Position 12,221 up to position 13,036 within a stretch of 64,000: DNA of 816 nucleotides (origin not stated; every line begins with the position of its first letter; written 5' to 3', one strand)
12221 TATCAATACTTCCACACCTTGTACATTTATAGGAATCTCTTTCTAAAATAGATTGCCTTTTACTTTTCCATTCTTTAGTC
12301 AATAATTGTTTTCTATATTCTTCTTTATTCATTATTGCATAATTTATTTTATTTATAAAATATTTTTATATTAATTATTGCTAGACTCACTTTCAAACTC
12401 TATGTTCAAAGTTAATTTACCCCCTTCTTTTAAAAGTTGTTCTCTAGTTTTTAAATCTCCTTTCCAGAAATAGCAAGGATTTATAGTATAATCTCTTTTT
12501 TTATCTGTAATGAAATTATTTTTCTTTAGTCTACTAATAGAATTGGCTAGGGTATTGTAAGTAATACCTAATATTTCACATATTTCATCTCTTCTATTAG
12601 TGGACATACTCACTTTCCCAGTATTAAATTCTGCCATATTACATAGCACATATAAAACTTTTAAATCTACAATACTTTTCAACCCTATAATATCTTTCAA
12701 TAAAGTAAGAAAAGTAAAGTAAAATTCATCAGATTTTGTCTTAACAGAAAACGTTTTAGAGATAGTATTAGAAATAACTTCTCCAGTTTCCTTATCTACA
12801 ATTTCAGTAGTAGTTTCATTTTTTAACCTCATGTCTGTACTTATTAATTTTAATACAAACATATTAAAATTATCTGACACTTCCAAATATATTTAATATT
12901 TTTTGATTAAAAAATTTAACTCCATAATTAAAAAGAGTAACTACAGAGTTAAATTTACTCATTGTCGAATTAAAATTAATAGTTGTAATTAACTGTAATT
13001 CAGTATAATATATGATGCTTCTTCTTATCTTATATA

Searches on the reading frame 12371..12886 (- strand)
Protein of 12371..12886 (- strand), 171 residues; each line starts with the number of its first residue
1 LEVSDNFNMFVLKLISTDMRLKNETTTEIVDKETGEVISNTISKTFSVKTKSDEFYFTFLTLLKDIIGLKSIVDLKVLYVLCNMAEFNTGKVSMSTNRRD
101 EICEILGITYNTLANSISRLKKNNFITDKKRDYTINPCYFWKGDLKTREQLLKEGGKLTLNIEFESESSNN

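Call 14: search_protein_families(library=pfam, proteins=[window:12371-12886:-], max_evalue=0.01)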
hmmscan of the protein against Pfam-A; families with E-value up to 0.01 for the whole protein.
window:12371-12886:- (171 aa): 3 families
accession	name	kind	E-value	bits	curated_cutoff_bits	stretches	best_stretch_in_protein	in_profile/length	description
PF05732.17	RepL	-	6.8e-08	32.6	20.3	1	19-159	5-139/164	Firmicute plasmid replication protein (RepL)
PF24409.1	wHTH-PRTase_assc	-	0.00043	20.7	27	1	97-131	12-46/83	wHTH-PRTase associated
PF13545.12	HTH_Crp_2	-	0.00071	19.9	27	1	80-135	6-61/70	Crp-like helix-turn-helix domain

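Call 15: search_protein_families(library=phrogs, proteins=[window:12371-12886:-], max_evalue=0.01)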
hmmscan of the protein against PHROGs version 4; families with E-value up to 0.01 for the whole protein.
window:12371-12886:- (171 aa): 1 family
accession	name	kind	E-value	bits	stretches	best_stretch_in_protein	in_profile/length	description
phrog_9501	-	unknown function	6.9e-05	23.2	1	29-149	20-145/267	-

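Call 96: search_protein_families(library=ncbifam, proteins=[window:12371-12829:-], max_evalue=0.01)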
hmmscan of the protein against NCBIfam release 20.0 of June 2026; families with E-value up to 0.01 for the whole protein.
window:12371-12829:- (152 aa): 0 families
